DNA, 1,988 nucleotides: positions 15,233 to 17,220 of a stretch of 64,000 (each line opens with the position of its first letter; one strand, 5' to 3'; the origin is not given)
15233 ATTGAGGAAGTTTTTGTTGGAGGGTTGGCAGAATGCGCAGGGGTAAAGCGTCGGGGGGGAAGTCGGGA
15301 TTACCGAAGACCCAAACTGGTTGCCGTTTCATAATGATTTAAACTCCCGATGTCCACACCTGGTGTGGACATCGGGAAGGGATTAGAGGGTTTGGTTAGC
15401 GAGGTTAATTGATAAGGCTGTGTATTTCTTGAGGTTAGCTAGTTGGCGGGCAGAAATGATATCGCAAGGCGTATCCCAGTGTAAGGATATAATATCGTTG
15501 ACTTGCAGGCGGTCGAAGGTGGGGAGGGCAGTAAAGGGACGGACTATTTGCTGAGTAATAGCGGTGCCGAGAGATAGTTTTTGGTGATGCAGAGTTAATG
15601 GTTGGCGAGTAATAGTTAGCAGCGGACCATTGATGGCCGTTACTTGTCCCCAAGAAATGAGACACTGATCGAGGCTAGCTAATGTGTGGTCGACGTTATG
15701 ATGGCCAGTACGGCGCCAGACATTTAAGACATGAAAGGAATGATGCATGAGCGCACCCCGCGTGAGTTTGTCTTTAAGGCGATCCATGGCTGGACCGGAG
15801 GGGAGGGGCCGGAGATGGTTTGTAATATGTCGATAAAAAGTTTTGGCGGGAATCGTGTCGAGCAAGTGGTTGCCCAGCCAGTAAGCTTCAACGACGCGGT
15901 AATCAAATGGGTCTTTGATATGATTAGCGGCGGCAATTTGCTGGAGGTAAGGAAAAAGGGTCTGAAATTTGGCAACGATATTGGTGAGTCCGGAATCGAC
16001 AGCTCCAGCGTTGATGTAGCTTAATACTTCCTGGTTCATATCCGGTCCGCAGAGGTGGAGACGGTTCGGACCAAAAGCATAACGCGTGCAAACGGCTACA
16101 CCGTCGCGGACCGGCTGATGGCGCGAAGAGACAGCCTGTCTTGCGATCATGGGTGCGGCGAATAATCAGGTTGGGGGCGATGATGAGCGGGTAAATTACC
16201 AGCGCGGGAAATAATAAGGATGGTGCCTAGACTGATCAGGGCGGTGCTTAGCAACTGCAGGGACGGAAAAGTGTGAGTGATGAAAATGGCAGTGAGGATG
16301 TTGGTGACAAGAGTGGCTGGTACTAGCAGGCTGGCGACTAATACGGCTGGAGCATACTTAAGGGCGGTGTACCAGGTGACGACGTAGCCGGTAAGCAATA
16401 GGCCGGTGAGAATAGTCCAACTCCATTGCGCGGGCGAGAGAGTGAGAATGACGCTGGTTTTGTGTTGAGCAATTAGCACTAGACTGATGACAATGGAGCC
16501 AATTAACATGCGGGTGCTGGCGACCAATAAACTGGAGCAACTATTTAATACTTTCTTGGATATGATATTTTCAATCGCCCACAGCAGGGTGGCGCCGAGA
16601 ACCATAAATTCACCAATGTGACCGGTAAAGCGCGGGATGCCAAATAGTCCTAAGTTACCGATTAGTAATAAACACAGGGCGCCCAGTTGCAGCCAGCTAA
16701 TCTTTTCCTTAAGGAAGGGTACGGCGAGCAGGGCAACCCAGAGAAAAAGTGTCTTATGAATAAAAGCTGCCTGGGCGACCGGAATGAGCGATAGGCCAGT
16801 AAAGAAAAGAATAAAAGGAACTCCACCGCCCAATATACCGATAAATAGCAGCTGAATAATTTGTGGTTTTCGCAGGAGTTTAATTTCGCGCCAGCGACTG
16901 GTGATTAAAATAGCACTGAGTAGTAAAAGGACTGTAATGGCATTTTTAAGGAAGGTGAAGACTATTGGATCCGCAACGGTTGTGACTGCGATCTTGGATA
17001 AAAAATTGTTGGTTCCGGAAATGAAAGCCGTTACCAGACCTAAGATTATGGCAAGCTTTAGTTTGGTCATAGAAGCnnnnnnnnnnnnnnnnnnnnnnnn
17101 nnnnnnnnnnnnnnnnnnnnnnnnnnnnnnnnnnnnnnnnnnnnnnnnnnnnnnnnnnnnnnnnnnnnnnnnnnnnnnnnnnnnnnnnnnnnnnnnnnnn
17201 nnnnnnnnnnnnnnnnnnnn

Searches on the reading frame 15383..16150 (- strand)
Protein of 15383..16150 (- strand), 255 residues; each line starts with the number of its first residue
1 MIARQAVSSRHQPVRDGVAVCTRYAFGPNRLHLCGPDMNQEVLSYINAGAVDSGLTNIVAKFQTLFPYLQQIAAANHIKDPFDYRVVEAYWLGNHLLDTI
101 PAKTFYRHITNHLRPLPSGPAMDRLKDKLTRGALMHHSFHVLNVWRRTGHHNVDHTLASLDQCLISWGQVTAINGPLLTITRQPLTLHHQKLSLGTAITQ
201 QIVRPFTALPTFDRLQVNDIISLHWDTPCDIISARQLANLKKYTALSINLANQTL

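Call 3: search_protein_families(library=pfam, proteins=[window:15383-16150:-], max_evalue=0.01)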
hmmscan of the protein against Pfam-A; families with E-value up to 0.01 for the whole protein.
window:15383-16150:- (255 aa): 1 family
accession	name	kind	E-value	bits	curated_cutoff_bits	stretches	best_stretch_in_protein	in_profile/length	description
PF19927.4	DUF6390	-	2.1e-56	191.6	25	1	15-254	3-240/244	Family of unknown function (DUF6390)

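Call 4: search_protein_families(library=ncbifam, proteins=[window:15383-16150:-], max_evalue=0.01)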
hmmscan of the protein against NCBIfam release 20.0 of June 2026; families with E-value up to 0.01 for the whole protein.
window:15383-16150:- (255 aa): 0 families

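Call 28: find_homologous_proteins(query=window:15383-16150:-, max_evalue=0.00001)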
Query window:15383-16150:- (255 aa): 1468 proteins with E <= 0.00001 among 1918 candidates; the best 120 are listed.
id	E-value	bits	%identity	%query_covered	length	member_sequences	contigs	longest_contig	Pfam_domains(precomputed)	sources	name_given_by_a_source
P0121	1.8e-171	586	100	100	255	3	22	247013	PF19927.5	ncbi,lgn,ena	-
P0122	2.3e-145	501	84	100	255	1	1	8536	PF19927.5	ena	-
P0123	2.3e-130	451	77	98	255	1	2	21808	PF19927.5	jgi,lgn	jgi:hypothetical protein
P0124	6.9e-128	443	76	98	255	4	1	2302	PF19927.5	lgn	-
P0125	4.6e-125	434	75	95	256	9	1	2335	PF19927.5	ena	-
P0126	2.4e-119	415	72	97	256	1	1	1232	PF19927.5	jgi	jgi:hypothetical protein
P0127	2.0e-103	363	62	99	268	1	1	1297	PF19927.5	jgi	jgi:hypothetical protein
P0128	1.3e-101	357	67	94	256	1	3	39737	PF19927.5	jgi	-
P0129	5.1e-100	352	62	93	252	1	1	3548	PF19927.5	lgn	-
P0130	3.7e-97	343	61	95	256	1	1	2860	PF19927.5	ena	-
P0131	2.3e-96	340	63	95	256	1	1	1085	PF19927.5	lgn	-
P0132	6.1e-95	335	61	94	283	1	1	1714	PF19927.5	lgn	-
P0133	1.5e-94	334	59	93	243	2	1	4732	PF19927.5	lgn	-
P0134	2.3e-93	330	58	93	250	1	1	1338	PF19927.5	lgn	-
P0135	2.7e-93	330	58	93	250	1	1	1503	PF19927.5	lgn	-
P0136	4.6e-93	329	60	94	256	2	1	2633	PF19927.5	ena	-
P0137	5.1e-93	329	59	93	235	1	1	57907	PF19927.5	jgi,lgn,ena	-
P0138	5.3e-93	329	58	94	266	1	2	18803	PF19927.5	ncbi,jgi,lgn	-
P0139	7.4e-92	325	60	93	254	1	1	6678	PF19927.5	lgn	-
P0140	3.0e-91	323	59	93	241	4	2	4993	PF19927.5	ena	-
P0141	4.1e-91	323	58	94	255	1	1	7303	PF19927.5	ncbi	-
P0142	6.6e-90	319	57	94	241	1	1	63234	PF19927.5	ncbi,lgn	ncbi:MAG: DUF6390 family protein [bacterium]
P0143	1.0e-89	318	58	94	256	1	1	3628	PF19927.5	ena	-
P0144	2.9e-89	317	58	94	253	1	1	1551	PF19927.5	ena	-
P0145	3.0e-89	317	57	94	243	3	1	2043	PF19927.5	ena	-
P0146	3.8e-86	307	56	98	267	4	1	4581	PF19927.5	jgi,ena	-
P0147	1.2e-85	305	53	94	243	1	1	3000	PF19927.5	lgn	-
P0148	6.4e-85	303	54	94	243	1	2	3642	PF19927.5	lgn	-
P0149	1.7e-84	301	54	94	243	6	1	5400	PF19927.5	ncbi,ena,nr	ncbi:hypothetical protein KJ937_01730 [Patescibacteria group bacterium]|nr:hypothetical protein [Pat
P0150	5.4e-83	296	53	94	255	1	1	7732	PF19927.5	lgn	-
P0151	1.1e-82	295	54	94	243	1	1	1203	PF19927.5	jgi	jgi:hypothetical protein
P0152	1.7e-82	295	51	94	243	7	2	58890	PF19927.5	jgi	-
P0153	4.3e-82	293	52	94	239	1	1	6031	PF19927.5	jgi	jgi:hypothetical protein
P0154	7.3e-82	293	50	94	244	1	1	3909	PF19927.5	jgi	-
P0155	7.7e-82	292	52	94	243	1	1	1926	PF19927.5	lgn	-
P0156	1.0e-81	292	50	94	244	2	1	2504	PF19927.5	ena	-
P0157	1.1e-81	292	56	94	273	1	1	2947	PF19927.5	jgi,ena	-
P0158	1.5e-81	292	54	95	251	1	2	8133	PF19927.5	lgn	-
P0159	2.8e-81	291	57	93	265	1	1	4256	PF19927.5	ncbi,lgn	-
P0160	4.5e-81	290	53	94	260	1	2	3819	PF19927.5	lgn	-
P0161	5.5e-81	290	51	94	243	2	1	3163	PF19927.5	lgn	-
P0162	6.7e-81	289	55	93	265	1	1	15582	PF19927.5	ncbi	-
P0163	8.7e-81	289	54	94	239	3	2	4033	PF19927.5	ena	-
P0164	1.1e-80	289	54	94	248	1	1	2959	PF19927.5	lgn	-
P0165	2.7e-80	287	50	94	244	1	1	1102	PF19927.5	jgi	-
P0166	3.8e-80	287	55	94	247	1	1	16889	PF19927.5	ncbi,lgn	-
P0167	4.1e-80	287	52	94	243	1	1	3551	PF19927.5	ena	-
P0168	5.1e-80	286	50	94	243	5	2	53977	PF19927.5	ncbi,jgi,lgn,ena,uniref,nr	ncbi:MAG: hypothetical protein A3B37_01970 [Candidatus Sungbacteria bacterium RIFCSPLOWO2_01_FULL_59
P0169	5.6e-80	286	51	94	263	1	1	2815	PF19927.5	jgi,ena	-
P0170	1.2e-79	285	50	94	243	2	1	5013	PF19927.5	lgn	-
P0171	1.2e-79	285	52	94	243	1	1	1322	PF19927.5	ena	-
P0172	2.4e-79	284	50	94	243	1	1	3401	PF19927.5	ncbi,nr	ncbi:MAG: DUF6390 family protein [Candidatus Liptonbacteria bacterium]|nr:DUF6390 family protein [Ca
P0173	2.8e-79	284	50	94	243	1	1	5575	PF19927.5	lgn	-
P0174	3.6e-79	284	53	95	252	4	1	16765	PF19927.5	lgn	-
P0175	4.1e-79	284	53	94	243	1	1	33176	PF19927.5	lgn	-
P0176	9.6e-79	282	50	94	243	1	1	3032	PF19927.5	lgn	-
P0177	9.8e-79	282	51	94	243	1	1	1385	PF19927.5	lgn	-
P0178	9.9e-79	282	51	94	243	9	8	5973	PF19927.5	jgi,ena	-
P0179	1.1e-78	282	53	95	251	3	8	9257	PF19927.5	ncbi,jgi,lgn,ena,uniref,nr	ncbi:MAG: hypothetical protein COT26_02275 [Candidatus Kerfeldbacteria bacterium CG08_land_8_20_14_0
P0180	1.5e-78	282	52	94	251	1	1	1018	PF19927.5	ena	-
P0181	1.7e-78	281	51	94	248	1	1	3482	PF19927.5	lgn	-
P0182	2.7e-78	281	50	94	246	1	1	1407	PF19927.5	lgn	-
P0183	2.7e-78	281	53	94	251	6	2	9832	PF19927.5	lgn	-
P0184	2.8e-78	281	50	94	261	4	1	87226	PF19927.5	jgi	jgi:hypothetical protein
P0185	2.8e-78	281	51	94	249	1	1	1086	PF19927.5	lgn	-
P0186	2.8e-78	281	53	94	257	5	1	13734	PF19927.5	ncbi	-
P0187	3.4e-78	281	51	97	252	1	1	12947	PF19927.5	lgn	-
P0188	4.9e-78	280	49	94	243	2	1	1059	PF19927.5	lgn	-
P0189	5.0e-78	280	56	86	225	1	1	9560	PF19927.5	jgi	jgi:hypothetical protein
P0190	5.0e-78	280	49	94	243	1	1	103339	PF19927.5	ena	-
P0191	7.1e-78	279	50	94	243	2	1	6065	PF19927.5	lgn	-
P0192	7.2e-78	279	48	93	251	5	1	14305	PF19927.5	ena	-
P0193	7.8e-78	279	56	87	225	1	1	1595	PF19927.5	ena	-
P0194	8.2e-78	279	49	94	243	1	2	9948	PF19927.5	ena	-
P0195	1.0e-77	279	50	93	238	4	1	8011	PF19927.5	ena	-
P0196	1.0e-77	279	49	94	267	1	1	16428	PF19927.5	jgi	jgi:hypothetical protein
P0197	1.1e-77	279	50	94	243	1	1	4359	PF19927.5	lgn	-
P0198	1.3e-77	279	52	96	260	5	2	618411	PF19927.5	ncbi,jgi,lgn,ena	ncbi:MAG: DUF6390 family protein [Patescibacteria group bacterium]|jgi:hypothetical protein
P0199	1.3e-77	279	50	94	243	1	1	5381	PF19927.5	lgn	-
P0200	1.4e-77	279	48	94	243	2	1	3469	PF19927.5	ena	-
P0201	1.4e-77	278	51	94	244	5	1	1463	PF19927.5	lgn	-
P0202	1.9e-77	278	51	94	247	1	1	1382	PF19927.5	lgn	-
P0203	2.7e-77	278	50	94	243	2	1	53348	PF19927.5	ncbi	ncbi:MAG: DUF6390 family protein [Patescibacteria group bacterium]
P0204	2.8e-77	278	50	94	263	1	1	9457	PF19927.5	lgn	-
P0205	3.2e-77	277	50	94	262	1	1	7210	PF19927.5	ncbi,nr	ncbi:MAG: hypothetical protein HY341_02500 [Candidatus Kerfeldbacteria bacterium]|nr:hypothetical pr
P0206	3.5e-77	277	52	94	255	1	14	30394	PF19927.5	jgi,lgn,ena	-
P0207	3.7e-77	277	51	96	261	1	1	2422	PF19927.5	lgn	-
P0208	4.0e-77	277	49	94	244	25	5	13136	PF19927.5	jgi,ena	-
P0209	4.2e-77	277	48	94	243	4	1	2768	PF19927.5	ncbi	-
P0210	4.3e-77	277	50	94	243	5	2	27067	PF19927.5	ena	-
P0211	4.6e-77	277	50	95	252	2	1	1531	PF19927.5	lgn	-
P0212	4.7e-77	277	49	99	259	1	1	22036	PF19927.5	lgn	-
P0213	5.1e-77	277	49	94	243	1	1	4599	PF19927.5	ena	-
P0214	5.6e-77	277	49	94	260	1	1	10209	PF19927.5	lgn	-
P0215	5.9e-77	276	49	94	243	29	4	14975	PF19927.5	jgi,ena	-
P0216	7.1e-77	276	52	96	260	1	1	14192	PF19927.5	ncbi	ncbi:MAG: DUF6390 family protein [Patescibacteria group bacterium]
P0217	7.1e-77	276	50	94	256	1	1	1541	PF19927.5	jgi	jgi:hypothetical protein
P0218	7.1e-77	276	49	93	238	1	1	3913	PF19927.5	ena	-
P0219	8.1e-77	276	53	93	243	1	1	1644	PF19927.5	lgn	-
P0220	9.1e-77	276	49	94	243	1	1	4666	PF19927.5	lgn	-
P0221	1.2e-76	276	53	94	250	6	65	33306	PF19927.5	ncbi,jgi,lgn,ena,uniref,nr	ncbi:MAG TPA: hypothetical protein DDW92_00850 [Candidatus Veblenbacteria bacterium]|uniref:Uncharac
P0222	1.2e-76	275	52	95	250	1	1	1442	PF19927.5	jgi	jgi:hypothetical protein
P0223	1.2e-76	275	48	94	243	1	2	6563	PF19927.5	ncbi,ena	-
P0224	1.6e-76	275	47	99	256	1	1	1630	PF19927.5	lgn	-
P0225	1.9e-76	275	49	93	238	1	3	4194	PF19927.5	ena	-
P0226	2.4e-76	274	50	94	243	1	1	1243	PF19927.5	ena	-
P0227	2.6e-76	274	51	94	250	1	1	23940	PF19927.5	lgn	-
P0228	3.2e-76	274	49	94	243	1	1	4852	PF19927.5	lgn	-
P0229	3.4e-76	274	51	94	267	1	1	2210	PF19927.5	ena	-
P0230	3.5e-76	274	49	96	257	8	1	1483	PF19927.5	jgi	-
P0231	4.1e-76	274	50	94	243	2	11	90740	PF19927.5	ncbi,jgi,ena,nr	ncbi:MAG: hypothetical protein US98_C0035G0005 [Parcubacteria group bacterium GW2011_GWC1_38_6]|nr:M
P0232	4.1e-76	274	50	94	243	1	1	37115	PF19927.5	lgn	-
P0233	4.1e-76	274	51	94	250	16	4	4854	PF19927.5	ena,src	-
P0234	4.2e-76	274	52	94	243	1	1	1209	PF19927.5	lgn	-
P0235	4.3e-76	274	48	96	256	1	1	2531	PF19927.5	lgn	-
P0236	4.3e-76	274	50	94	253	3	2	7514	PF19927.5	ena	-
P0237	4.5e-76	274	51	93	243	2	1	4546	PF19927.5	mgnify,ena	mgnify:CR=1 FL=1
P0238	4.6e-76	274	52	94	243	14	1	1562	PF19927.5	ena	-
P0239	5.1e-76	273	49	94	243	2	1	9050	PF19927.5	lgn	-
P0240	5.2e-76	273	50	94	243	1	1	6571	PF19927.5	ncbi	-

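Call 38: predict_structure(alignment_id=A3)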
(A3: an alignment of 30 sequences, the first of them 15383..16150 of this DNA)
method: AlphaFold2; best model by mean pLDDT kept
length: 255 residues; sequences in the alignment: 30
mean_pLDDT: 62.6   pTM: 0.65
mean pLDDT of the five models: 62.6, 60.6, 59.9, 58.6, 58.4
residues with pLDDT >= 90: 38; 70-90: 72; 50-70: 50; < 50: 95
segments of 3 or more residues with pLDDT < 50: 1-47, 49-64, 105-135
pLDDT, mean of each block of 10 residues (from residue 1): 39 33 34 33 41 40 53 78 67 74 49 35 30 48 62 69 90 95 93 95 70 88 82 85 80 64
secondary structure, 60 per line:
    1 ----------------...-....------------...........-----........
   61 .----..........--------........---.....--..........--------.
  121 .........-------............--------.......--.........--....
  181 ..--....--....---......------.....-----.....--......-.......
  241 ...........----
elements in order: H21-24 H37-47 H53-61 H66-75 H84-91 H95-99 H102-111 H120-129 H137-148 H157-163 E166-174 E177-182 E185-188 E191-194 E198-203 H210-214 E220-224 E227-232 H234-251

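Call 46: search_protein_families(library=pfam, alignment_id=A3, max_evalue=10)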
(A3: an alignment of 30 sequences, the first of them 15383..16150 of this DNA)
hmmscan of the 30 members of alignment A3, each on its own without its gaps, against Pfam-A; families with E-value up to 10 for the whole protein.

A. member 1, window:15383-16150:- (255 aa): 1 family
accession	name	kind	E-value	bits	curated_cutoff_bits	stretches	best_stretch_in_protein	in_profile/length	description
PF19927.4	DUF6390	-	2.1e-56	191.6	25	1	15-254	3-240/244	Family of unknown function (DUF6390)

B. families by the number of members that match (of 30 scanned): 8 families
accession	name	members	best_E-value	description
PF19927.4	DUF6390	30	2e-63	Family of unknown function (DUF6390)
PF01455.23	HupF_HypC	4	0.036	HupF/HypC family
PF00566.25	RabGAP-TBC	1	0.028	Rab-GTPase-TBC domain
PF24965.1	TRS130_4HB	1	0.049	TRS130-like four helical bundle domain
PF01719.23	Rep_OBD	1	0.11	Plasmid replication protein, origin binding domain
PF23166.1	Ig_N_CWD1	1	0.13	Alpha-glucan water dikinase 1 Ig-like N-terminal domain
PF16149.10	DUF4857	1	0.14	Domain of unknown function (DUF4857)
PF12399.14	BCA_ABC_TP_C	1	1.4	Branched-chain amino acid ATP-binding cassette transporter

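Call 64: find_encoding_contigs(protein=P0190, flank=7000, max_places=1)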
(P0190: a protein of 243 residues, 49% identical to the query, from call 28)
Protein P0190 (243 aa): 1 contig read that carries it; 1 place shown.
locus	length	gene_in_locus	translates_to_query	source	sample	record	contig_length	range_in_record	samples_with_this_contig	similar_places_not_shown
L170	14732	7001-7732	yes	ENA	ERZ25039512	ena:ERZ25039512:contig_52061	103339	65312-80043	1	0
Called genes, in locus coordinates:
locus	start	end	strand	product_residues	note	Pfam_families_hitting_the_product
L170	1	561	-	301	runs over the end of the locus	PF03033:Glyco_transf_28, PF04101:Glyco_tran_28_C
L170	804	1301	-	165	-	PF01098:FTSW_RODA_SPOVE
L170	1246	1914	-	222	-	PF01098:FTSW_RODA_SPOVE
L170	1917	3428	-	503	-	PF07969:Amidohydro_3 (faint), PF01979:Amidohydro_1 (weak)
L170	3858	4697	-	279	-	-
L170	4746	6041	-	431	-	PF03952:Enolase_N, PF00113:Enolase_C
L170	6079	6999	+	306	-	PF00892:EamA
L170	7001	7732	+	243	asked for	PF19927:DUF6390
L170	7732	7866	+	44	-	-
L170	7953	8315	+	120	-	-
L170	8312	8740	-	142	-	PF00374:NiFeSe_Hases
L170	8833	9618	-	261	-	PF00374:NiFeSe_Hases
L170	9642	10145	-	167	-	PF01058:Oxidored_q6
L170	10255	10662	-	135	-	-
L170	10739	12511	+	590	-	PF01558:POR, PF01855:POR_N, PF02776:TPP_enzyme_N (weak), PF02779:Transket_pyr (weak)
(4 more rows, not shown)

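Call 65: find_encoding_contigs(protein=P0184, flank=7000, max_places=1)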
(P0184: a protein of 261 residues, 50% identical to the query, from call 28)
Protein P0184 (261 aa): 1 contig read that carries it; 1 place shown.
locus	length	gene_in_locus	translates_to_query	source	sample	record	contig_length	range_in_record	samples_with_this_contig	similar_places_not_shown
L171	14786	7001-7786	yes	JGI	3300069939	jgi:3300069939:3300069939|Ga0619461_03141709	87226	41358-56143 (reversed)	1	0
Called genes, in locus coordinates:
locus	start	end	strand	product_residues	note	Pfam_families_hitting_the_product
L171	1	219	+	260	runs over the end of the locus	-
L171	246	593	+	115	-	-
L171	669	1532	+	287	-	PF03747:ADP_ribosyl_GH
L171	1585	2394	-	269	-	PF23441:SDR (weak), PF00106:adh_short, PF08659:KR, PF13561:adh_short_C2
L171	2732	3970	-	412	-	PF00070:Pyr_redox (faint), PF07992:Pyr_redox_2, PF14759:Reductase_C (weak)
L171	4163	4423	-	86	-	PF13459:Fer4_15 (weak), PF13370:Fer4_13 (weak)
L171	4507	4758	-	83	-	PF01106:NifU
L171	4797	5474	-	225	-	PF01592:NifU_N, PF04324:Fer2_BFD (weak)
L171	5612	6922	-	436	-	PF00266:Aminotran_5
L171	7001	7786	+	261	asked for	PF19927:DUF6390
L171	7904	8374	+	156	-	-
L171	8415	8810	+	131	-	-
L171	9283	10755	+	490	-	PF13638:PIN_4, PF02562:PhoH, PF13604:AAA_30 (faint)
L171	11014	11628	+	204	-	-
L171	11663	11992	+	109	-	-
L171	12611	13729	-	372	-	PF23459:S1_RRP5 (faint), PF00575:S1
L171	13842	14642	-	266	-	-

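Call 66: find_encoding_contigs(protein=P0152, flank=7000, max_places=1)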
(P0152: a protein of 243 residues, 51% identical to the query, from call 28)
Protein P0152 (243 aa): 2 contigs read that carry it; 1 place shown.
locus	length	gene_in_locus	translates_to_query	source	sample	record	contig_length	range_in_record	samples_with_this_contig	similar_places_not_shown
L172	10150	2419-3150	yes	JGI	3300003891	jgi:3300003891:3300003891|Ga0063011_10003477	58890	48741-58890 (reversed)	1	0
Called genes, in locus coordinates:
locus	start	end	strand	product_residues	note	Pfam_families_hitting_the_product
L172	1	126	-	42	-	?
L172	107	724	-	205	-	PF09335:VTT_dom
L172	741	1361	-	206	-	-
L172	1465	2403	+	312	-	PF00892:EamA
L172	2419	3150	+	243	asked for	PF19927:DUF6390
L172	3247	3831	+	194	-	PF20803:PaaX_M, PF09827:CRISPR_Cas2 (weak)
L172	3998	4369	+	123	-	-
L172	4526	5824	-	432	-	PF00374:NiFeSe_Hases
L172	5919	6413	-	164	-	PF01058:Oxidored_q6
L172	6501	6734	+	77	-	-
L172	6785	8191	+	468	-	PF01558:POR, PF01855:POR_N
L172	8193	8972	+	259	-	PF02775:TPP_enzyme_C, PF12367:PFO_beta_C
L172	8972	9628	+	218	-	-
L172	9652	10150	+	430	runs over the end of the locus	PF13607:Succ_CoA_lig, PF19045:Ligase_CoA_2, PF13549:ATP-grasp_5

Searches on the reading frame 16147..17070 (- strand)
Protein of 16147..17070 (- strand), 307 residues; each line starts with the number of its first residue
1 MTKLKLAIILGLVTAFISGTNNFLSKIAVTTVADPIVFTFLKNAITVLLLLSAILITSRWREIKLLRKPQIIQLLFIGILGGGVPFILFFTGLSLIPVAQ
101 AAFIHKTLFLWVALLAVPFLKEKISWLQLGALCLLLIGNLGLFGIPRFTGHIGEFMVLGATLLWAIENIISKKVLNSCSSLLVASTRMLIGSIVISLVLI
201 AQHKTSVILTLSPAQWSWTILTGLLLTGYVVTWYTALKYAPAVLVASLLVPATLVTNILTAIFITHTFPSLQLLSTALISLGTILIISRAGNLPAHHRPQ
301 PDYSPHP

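Call 3: search_protein_families(library=pfam, proteins=[window:16147-17070:-], max_evalue=0.01)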
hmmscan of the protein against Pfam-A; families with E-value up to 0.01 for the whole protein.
window:16147-17070:- (307 aa): 1 family
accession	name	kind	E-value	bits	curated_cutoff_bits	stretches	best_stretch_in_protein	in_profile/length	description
PF00892.27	EamA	-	2e-32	112.8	28.2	2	6-142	2-133/135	EamA-like transporter family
